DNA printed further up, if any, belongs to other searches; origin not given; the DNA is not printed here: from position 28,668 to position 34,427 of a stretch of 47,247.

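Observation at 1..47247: Genome-wide several-fold excess of the palindrome GANTC, in coding and non-coding DNA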

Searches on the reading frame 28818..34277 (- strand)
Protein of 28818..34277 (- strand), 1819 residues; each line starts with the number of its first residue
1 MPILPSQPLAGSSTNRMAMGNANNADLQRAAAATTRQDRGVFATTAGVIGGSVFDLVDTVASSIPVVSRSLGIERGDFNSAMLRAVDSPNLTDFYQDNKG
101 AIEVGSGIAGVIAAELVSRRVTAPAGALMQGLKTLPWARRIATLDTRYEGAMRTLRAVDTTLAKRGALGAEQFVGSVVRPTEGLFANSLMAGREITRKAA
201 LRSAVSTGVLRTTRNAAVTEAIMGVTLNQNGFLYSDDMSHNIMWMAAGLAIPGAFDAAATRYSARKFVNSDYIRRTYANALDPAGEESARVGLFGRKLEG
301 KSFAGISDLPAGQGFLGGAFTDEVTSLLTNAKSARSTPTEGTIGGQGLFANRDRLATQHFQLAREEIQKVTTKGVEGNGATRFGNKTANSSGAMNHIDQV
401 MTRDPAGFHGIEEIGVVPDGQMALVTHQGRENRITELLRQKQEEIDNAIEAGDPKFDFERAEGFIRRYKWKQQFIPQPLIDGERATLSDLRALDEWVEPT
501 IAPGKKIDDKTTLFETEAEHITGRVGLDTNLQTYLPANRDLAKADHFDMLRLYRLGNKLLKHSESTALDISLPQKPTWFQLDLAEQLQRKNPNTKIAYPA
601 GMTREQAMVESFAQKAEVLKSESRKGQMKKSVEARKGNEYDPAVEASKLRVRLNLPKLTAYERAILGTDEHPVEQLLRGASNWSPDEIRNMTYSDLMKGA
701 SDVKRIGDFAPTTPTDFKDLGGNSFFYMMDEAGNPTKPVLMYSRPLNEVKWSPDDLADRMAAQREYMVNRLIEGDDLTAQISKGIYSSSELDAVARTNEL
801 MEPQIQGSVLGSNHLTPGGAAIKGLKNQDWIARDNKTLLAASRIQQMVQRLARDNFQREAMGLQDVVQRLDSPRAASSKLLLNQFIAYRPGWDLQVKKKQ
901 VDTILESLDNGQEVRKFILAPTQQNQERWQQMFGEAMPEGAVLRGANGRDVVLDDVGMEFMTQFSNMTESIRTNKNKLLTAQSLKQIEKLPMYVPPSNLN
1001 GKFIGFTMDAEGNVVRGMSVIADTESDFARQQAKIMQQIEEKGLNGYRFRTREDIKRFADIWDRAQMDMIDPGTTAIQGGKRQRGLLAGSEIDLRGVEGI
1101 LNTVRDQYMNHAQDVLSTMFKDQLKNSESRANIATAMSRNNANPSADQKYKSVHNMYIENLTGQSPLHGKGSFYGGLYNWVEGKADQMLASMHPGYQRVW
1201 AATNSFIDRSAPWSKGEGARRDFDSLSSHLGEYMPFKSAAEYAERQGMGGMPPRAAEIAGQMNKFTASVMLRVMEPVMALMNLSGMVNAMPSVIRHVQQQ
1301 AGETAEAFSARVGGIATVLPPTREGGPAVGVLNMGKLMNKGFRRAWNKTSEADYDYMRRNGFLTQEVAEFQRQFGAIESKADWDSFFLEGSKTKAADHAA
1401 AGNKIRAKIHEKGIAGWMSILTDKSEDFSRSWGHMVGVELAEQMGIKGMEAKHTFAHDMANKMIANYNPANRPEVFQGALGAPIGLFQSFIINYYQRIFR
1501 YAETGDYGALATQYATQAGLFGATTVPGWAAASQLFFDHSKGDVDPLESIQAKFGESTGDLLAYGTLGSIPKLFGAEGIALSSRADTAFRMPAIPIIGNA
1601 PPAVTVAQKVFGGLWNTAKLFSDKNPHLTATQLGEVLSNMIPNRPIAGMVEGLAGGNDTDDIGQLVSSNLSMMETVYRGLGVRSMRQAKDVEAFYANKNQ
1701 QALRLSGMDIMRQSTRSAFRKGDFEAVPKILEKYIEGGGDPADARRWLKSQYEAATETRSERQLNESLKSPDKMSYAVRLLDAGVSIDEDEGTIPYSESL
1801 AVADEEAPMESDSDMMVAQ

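Call 10: search_protein_families(library=pfam, proteins=[window:28818-34277:-], max_evalue=0.01)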
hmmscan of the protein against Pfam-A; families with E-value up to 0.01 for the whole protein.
window:28818-34277:- (1819 aa): 0 families

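Call 21: search_protein_families(library=phrogs, proteins=[window:28818-34277:-], max_evalue=0.001)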
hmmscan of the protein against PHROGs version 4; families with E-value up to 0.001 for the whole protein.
window:28818-34277:- (1819 aa): 1 family
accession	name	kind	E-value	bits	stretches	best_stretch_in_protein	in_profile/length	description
phrog_16165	-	unknown function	2.5e-19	69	1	1417-1720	1491-1788/1849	-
